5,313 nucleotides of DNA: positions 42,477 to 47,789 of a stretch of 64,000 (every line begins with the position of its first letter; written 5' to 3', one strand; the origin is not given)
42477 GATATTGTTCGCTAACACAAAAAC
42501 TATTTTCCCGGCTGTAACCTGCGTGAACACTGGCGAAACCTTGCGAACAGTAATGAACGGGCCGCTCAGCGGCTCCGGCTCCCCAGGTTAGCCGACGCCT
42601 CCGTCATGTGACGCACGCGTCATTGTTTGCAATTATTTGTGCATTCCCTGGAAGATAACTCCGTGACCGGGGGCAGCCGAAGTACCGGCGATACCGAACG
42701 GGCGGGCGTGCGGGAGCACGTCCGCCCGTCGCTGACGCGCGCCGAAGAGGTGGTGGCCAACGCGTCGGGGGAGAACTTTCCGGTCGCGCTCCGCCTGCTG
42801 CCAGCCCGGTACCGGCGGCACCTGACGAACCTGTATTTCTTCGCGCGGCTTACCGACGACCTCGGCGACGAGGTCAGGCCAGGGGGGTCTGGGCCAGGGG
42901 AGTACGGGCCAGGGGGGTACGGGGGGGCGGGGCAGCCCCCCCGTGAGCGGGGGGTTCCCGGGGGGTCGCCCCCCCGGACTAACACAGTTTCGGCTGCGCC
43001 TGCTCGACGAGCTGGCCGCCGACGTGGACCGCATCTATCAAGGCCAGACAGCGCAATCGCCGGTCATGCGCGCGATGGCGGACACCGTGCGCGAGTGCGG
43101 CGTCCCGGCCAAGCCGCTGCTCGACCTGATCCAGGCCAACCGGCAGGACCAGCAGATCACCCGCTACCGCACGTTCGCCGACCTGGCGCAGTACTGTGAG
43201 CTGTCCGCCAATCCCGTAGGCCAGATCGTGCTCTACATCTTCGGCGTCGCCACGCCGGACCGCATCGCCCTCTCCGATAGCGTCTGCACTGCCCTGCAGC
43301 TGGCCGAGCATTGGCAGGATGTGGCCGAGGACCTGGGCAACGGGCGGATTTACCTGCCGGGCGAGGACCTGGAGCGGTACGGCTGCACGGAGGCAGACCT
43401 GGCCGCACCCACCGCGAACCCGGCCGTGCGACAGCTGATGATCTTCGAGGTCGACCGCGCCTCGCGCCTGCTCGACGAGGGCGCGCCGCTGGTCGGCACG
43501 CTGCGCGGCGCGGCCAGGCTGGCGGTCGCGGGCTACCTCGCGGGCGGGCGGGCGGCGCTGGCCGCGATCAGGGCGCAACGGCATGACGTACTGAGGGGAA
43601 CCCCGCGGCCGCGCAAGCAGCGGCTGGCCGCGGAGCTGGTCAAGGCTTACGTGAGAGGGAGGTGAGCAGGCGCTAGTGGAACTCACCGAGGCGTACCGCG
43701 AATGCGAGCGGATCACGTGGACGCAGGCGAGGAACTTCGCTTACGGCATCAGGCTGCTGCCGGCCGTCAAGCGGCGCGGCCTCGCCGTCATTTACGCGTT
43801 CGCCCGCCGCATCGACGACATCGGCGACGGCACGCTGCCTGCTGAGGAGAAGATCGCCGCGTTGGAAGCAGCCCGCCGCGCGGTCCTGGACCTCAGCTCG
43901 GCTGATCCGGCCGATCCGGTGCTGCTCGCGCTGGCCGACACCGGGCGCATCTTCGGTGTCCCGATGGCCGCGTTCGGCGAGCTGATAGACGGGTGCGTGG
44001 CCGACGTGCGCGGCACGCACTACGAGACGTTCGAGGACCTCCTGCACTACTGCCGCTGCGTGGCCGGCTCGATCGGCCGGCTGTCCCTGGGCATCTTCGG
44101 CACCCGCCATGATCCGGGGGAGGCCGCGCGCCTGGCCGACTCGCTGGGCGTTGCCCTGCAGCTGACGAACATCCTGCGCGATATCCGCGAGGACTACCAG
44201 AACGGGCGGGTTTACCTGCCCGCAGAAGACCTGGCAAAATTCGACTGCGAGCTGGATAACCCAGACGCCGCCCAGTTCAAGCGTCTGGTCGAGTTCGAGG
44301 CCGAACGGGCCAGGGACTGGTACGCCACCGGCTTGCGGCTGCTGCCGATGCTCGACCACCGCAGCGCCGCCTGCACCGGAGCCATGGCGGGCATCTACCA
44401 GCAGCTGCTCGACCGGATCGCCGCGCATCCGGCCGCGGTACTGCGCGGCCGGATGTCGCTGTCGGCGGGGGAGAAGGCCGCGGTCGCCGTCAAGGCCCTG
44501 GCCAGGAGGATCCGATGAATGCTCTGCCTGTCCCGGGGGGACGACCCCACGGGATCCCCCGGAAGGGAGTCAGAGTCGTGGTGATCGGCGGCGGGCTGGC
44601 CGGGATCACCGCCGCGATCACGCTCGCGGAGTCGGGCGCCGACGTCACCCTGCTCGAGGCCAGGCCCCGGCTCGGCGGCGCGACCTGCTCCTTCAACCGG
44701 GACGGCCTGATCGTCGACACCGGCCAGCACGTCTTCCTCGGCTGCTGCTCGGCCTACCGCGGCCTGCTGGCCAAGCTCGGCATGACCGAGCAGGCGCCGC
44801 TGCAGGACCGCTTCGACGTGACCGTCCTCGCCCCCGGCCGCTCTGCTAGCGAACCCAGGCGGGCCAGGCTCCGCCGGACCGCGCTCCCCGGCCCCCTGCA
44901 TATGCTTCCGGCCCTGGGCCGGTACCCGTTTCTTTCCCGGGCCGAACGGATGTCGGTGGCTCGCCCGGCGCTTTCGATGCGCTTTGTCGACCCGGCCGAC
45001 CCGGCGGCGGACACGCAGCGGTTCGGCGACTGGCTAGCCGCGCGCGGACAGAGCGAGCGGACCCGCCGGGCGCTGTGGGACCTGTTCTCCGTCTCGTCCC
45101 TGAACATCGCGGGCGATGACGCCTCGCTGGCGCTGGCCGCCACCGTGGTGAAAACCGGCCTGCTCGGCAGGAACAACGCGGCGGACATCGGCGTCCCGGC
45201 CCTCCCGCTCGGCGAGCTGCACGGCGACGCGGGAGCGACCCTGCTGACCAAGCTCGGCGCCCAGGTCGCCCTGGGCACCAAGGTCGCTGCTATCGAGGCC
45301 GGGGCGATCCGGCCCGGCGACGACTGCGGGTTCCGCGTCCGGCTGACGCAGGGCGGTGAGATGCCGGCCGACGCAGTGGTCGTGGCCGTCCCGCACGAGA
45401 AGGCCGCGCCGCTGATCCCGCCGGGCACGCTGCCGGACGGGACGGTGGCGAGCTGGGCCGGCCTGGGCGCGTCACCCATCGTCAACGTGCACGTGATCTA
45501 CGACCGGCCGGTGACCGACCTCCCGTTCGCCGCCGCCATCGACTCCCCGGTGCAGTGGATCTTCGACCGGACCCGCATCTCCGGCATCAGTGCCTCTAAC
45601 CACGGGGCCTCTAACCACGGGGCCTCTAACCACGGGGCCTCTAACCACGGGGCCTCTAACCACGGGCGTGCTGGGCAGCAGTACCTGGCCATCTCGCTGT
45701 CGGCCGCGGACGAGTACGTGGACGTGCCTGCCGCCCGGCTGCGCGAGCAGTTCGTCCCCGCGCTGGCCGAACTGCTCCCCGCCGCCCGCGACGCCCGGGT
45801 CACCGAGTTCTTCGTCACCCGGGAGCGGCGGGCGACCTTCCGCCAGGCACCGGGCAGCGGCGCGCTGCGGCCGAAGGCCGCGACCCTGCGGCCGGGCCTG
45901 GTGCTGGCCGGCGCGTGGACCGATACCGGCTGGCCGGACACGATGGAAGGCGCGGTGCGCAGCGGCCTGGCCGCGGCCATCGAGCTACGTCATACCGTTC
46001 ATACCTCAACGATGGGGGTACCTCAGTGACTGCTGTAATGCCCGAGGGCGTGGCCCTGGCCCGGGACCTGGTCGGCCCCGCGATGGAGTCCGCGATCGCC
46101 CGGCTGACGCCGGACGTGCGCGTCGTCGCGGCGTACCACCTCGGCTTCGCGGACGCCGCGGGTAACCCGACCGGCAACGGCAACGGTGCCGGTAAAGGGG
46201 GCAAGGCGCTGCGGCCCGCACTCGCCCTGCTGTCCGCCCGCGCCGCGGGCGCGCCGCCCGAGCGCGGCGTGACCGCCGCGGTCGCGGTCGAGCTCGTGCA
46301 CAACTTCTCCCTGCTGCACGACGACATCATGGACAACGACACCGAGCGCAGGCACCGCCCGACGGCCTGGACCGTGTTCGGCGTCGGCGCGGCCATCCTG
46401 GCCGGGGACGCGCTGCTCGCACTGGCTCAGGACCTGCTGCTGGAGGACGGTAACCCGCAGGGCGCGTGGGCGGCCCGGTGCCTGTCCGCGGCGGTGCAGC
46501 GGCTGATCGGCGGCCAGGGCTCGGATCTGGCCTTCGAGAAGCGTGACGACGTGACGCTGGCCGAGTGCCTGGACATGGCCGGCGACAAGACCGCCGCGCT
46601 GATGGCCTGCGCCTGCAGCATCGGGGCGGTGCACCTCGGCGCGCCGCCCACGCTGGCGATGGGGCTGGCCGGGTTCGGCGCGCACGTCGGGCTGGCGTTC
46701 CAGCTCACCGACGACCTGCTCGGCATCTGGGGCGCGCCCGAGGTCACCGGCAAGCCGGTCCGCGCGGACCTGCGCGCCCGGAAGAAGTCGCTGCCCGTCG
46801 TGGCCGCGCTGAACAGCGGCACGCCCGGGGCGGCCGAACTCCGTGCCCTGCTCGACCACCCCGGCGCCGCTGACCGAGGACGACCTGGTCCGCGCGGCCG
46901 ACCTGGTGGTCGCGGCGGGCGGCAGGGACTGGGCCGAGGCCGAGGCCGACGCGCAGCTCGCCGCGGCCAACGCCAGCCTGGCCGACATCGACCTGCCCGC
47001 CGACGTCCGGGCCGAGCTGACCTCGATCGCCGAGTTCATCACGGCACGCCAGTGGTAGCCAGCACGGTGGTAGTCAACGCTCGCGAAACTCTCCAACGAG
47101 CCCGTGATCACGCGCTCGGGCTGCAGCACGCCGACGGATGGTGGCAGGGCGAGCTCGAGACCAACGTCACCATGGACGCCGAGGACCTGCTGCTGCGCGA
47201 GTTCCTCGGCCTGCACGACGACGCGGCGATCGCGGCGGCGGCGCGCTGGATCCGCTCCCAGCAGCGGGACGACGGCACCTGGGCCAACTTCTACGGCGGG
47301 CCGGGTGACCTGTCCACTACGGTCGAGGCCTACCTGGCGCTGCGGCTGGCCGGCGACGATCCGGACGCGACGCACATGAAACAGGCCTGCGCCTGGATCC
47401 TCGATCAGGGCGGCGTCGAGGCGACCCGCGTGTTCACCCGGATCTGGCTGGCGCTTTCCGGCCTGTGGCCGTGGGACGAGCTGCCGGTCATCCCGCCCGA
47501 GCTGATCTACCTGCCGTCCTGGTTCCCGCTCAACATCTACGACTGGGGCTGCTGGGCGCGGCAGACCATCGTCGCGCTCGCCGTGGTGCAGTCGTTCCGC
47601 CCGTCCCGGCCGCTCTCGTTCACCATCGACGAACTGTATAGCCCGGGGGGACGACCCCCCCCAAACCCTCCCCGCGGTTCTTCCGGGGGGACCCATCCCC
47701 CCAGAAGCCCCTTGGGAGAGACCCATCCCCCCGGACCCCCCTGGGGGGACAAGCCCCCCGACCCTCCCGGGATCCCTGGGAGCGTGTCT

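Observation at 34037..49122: Family of G6/C6-hairpin repeat elements (core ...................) concentrated in and around the hopanoid cluster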

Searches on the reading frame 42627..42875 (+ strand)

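Call 61: search_protein_families(library=pfam, proteins=[window:42627-42875:+], max_evalue=0.00001)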
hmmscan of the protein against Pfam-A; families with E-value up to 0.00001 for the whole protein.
window:42627-42875:+ (83 aa): 1 family
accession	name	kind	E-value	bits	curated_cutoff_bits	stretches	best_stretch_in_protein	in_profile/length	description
PF00494.24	SQS_PSY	-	3.6e-08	33.9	26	1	45-83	2-40/263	Squalene/phytoene synthase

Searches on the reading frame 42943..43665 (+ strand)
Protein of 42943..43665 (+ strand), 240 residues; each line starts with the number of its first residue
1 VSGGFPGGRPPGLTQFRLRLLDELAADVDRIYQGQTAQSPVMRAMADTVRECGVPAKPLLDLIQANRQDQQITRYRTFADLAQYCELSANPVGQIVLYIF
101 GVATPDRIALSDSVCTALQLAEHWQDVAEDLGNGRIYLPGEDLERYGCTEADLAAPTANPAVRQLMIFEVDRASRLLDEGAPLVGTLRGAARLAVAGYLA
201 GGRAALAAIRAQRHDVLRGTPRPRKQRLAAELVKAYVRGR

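Call 61: search_protein_families(library=pfam, proteins=[window:42943-43665:+], max_evalue=0.00001)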
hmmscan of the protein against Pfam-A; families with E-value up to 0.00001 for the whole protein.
window:42943-43665:+ (240 aa): 1 family
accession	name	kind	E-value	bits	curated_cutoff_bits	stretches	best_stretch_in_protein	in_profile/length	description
PF00494.24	SQS_PSY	-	7.9e-53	180.3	26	1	20-224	49-258/263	Squalene/phytoene synthase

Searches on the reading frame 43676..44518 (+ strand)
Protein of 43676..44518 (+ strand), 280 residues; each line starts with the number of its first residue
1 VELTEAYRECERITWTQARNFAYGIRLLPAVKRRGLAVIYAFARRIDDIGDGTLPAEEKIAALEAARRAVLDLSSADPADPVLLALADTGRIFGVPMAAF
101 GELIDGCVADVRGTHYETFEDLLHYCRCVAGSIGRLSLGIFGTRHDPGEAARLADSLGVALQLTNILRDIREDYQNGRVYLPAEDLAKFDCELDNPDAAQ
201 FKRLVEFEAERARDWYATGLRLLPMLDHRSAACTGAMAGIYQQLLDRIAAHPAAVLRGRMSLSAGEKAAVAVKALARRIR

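Call 30: find_encoding_contigs(protein=window:43676-44518:+, flank=10000, max_places=4)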
Protein window:43676-44518:+ (280 aa): no gene with exactly this product is on record in the collection.

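Call 31: find_encoding_contigs(protein=window:43676-44515:+, flank=10000, max_places=4)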
Protein seq(280 aa) (280 aa): no gene with exactly this product is on record in the collection.
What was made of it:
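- Tried and rejected: It is not on record (calls 30, 31).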

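Call 61: search_protein_families(library=pfam, proteins=[window:43676-44518:+], max_evalue=0.00001)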
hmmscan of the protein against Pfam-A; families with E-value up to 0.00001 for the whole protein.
window:43676-44518:+ (280 aa): 1 family
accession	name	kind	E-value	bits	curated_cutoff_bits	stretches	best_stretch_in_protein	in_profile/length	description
PF00494.24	SQS_PSY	-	2.7e-69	234.2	26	1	17-264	4-261/263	Squalene/phytoene synthase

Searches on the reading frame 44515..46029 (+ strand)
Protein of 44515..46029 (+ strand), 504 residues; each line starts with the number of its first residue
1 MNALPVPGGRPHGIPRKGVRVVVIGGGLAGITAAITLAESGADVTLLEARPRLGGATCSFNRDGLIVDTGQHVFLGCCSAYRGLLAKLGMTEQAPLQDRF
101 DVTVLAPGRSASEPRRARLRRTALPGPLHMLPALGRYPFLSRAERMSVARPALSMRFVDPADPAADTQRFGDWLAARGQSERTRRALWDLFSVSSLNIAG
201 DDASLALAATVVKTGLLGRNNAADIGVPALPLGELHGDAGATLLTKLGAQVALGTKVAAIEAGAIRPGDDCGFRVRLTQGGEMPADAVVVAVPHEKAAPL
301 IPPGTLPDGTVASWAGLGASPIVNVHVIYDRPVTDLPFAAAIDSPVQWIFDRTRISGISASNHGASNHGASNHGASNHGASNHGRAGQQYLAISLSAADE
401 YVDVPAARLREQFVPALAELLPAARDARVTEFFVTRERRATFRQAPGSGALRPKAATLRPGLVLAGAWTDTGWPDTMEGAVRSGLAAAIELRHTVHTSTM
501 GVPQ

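Call 61: search_protein_families(library=pfam, proteins=[window:44515-46029:+], max_evalue=0.00001)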
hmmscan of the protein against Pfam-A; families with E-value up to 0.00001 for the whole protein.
window:44515-46029:+ (504 aa): 8 families
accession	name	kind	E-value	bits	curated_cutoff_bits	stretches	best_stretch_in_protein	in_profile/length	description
PF01593.30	Amino_oxidase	-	1.4e-50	173.3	19.8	1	28-488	1-439/443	Flavin containing amine oxidoreductase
PF13450.12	NAD_binding_8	-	5.9e-14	52.5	21.9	1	23-77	1-55/68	NAD(P)-binding Rossmann-like domain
PF01266.30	DAO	-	2.8e-11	44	27.9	1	20-66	1-46/353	FAD dependent oxidoreductase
PF07992.20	Pyr_redox_2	-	9.2e-10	38.8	26.1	1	20-53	2-177/291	Pyridine nucleotide-disulphide oxidoreductase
PF12831.13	FAD_oxidored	-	1.9e-09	37.8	27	1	21-58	2-39/416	FAD dependent oxidoreductase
PF00890.30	FAD_binding_2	-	1.1e-08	35.2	20.4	1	21-57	2-38/414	FAD binding domain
PF00070.33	Pyr_redox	-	7.6e-07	30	22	0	20-54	1-35/82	Pyridine nucleotide-disulphide oxidoreductase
PF01134.28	GIDA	-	1.7e-06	27.8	22.1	1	21-69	2-32/391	Glucose inhibited division protein A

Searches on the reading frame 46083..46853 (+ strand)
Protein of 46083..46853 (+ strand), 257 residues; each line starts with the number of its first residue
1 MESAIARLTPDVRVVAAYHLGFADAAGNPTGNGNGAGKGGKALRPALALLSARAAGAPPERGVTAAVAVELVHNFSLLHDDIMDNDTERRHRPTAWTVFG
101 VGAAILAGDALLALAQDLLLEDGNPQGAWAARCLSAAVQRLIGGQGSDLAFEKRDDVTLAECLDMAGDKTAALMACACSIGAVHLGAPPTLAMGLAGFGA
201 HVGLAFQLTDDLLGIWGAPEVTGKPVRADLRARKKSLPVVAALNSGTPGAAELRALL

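Call 61: search_protein_families(library=pfam, proteins=[window:46083-46853:+], max_evalue=0.00001)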
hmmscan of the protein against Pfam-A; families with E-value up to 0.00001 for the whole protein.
window:46083-46853:+ (257 aa): 1 family
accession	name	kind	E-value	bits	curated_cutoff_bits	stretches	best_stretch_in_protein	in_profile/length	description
PF00348.22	polyprenyl_synt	-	1.4e-54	185.5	27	1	38-254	14-231/251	Polyprenyl synthetase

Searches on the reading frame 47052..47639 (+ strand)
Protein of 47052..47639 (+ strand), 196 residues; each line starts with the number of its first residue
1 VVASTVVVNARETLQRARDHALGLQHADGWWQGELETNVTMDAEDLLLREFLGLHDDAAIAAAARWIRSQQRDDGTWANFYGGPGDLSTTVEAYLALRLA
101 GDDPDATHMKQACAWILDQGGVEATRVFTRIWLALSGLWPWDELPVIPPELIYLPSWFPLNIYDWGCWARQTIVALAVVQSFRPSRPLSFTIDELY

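Call 61: search_protein_families(library=pfam, proteins=[window:47052-47639:+], max_evalue=0.00001)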
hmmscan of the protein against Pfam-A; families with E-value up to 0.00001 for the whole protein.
window:47052-47639:+ (196 aa): 1 family
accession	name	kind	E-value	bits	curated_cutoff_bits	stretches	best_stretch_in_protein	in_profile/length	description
PF13249.12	SQHop_cyclase_N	-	6.2e-82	275.5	26.2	1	14-196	1-185/291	Squalene-hopene cyclase N-terminal domain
